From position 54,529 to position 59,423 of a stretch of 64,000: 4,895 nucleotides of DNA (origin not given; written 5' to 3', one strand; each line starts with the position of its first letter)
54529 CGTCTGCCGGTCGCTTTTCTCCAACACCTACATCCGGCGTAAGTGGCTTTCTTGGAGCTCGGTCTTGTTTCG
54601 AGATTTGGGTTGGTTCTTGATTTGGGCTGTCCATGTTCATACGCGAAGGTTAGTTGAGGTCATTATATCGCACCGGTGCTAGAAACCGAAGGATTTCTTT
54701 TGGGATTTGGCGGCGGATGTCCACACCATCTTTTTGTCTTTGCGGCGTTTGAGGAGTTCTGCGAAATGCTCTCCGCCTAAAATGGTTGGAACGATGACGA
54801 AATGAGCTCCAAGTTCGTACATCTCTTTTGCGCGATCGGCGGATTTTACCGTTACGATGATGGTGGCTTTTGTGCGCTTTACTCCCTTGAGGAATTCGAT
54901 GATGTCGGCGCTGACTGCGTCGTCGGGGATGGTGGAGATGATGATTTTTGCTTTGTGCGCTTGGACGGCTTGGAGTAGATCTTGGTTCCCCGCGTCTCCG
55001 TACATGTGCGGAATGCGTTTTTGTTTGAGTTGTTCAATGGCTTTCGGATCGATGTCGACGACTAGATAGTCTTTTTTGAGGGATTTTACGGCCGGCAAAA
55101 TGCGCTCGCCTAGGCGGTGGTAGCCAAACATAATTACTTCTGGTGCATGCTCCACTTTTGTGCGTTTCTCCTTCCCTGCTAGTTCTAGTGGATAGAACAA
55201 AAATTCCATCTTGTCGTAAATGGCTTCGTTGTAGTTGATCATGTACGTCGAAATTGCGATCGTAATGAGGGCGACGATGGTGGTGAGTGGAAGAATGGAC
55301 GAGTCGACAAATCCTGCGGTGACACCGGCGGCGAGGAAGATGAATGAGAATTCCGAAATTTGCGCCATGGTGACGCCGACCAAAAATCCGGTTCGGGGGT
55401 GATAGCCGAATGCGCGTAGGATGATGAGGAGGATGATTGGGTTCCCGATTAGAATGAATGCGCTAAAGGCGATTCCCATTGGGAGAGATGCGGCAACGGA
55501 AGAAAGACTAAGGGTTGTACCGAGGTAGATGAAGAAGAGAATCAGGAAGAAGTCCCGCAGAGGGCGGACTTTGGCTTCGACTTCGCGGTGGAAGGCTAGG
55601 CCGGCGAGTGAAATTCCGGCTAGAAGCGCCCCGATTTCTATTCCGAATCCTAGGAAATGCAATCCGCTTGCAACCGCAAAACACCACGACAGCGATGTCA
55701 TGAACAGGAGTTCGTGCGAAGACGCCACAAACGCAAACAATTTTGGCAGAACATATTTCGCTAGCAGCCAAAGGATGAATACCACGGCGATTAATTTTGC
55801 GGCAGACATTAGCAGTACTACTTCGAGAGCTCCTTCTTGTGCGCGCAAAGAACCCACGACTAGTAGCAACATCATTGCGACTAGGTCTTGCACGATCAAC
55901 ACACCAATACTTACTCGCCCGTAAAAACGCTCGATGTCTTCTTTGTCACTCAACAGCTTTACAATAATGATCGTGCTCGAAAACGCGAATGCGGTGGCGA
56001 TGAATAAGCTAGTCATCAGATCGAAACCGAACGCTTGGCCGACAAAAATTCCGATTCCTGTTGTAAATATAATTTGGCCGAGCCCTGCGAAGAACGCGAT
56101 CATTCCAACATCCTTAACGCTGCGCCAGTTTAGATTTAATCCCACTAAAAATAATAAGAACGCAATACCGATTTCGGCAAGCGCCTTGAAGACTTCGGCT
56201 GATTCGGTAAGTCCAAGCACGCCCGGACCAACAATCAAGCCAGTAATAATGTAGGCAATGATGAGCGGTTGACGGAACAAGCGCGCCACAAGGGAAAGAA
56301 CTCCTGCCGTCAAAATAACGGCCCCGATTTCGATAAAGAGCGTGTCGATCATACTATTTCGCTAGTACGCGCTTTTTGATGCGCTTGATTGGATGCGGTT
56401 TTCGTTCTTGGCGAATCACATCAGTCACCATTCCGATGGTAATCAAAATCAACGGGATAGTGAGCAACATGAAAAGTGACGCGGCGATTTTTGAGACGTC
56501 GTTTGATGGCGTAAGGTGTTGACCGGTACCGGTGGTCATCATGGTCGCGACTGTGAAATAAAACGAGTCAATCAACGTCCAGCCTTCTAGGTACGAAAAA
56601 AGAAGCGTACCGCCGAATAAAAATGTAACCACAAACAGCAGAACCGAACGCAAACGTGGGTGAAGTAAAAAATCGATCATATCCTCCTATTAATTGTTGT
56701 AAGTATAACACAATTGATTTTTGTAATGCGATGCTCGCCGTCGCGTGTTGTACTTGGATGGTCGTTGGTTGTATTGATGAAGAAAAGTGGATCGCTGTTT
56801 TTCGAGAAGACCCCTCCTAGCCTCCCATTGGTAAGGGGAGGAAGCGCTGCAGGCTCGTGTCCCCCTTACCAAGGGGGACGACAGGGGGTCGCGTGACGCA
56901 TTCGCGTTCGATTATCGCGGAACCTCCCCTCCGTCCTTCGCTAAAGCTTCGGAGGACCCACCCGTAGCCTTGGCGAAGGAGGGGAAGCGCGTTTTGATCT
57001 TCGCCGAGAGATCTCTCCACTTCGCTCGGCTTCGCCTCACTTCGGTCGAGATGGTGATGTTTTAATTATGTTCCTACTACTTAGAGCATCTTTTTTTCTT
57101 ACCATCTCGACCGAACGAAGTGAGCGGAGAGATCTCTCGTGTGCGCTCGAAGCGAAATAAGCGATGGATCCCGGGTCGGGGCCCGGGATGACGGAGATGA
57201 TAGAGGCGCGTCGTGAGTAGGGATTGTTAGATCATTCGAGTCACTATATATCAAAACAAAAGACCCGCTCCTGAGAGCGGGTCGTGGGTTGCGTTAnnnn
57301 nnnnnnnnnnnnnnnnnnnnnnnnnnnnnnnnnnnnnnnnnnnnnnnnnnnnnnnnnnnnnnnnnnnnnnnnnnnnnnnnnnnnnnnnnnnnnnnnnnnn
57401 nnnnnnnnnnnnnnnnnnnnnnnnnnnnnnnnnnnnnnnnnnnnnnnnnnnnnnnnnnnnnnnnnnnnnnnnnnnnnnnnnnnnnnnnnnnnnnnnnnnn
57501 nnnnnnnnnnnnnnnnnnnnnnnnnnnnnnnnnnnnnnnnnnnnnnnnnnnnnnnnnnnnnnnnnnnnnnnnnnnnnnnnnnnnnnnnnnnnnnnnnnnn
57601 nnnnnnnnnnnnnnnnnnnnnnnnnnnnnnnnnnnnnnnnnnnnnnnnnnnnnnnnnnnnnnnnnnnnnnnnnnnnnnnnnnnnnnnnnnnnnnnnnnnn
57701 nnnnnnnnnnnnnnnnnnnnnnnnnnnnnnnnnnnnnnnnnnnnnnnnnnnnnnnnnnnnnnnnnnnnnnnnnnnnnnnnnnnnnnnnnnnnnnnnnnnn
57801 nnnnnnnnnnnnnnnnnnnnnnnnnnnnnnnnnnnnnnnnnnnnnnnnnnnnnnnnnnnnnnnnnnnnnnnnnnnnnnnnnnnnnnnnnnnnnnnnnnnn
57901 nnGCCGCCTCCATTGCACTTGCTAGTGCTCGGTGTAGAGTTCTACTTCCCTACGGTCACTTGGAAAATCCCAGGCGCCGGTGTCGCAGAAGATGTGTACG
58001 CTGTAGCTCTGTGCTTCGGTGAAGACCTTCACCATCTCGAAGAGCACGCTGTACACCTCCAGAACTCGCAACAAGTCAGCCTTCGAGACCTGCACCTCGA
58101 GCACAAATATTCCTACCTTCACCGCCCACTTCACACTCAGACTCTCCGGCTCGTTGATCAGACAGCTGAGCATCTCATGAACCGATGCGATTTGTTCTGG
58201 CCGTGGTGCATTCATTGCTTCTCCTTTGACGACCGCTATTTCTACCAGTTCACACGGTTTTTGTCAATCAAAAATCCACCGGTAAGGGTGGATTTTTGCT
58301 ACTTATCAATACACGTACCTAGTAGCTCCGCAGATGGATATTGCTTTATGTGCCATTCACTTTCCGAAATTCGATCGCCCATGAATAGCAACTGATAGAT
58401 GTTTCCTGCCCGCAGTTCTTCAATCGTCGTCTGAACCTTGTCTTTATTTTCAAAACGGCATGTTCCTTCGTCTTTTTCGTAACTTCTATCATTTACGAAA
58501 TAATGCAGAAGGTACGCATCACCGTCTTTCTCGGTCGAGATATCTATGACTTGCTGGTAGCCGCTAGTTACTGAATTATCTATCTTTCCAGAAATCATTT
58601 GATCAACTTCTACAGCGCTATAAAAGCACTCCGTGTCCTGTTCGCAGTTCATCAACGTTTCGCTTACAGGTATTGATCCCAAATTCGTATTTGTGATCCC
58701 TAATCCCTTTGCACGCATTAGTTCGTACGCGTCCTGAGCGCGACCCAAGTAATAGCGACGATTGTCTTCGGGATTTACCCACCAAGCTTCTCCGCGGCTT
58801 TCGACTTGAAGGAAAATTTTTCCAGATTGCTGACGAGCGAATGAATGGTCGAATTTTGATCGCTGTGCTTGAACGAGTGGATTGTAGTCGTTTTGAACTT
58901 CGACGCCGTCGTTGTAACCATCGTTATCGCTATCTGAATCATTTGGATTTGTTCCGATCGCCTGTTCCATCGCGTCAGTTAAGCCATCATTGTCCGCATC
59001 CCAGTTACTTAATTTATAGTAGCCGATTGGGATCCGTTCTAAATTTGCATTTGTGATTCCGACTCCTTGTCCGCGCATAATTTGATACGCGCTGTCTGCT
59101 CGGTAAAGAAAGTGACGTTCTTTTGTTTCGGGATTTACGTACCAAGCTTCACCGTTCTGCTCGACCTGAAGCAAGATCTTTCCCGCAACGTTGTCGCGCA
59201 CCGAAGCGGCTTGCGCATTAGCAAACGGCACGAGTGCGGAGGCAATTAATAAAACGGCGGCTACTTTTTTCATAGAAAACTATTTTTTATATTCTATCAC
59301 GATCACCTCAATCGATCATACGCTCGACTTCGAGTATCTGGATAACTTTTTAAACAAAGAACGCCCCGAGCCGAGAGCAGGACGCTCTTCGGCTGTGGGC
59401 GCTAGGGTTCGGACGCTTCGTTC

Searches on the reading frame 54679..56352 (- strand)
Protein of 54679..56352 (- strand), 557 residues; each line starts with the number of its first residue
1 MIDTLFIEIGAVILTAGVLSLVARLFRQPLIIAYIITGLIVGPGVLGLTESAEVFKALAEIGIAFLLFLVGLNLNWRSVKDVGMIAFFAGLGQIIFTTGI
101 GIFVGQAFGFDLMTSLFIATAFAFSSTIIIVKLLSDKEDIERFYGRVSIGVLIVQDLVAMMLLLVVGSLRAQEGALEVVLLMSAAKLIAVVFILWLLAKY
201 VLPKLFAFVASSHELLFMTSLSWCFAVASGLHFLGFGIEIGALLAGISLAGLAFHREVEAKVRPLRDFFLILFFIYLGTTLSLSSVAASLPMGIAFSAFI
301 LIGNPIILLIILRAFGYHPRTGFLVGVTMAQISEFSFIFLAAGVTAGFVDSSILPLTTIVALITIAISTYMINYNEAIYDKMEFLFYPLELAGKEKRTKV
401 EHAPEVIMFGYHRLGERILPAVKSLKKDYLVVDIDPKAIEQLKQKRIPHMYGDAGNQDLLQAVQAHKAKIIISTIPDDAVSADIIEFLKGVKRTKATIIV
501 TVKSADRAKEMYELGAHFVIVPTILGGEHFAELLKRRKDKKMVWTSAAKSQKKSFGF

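Call 39: search_protein_families(library=pfam, proteins=[window:54679-56352:-], max_evalue=0.00001)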
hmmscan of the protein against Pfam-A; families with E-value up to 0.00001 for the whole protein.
window:54679-56352:- (557 aa): 2 families
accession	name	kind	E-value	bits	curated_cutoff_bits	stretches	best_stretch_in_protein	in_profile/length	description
PF00999.27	Na_H_Exchanger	-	5.7e-54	183.8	26.2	1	13-370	4-367/375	Sodium/hydrogen exchanger, transmembrane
PF02254.24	TrkA_N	-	4.6e-20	72.5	23.8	1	406-522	1-116/116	TrkA-N domain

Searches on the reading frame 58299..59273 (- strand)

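Call 39: search_protein_families(library=pfam, proteins=[window:58299-59273:-], max_evalue=0.00001)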
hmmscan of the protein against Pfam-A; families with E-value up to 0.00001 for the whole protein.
window:58299-59273:- (324 aa): 1 family
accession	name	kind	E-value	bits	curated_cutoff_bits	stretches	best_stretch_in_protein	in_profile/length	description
PF18884.5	TSP3_bac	-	1.6e-11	44.3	25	1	92-112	1-21/22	Bacterial TSP3 repeat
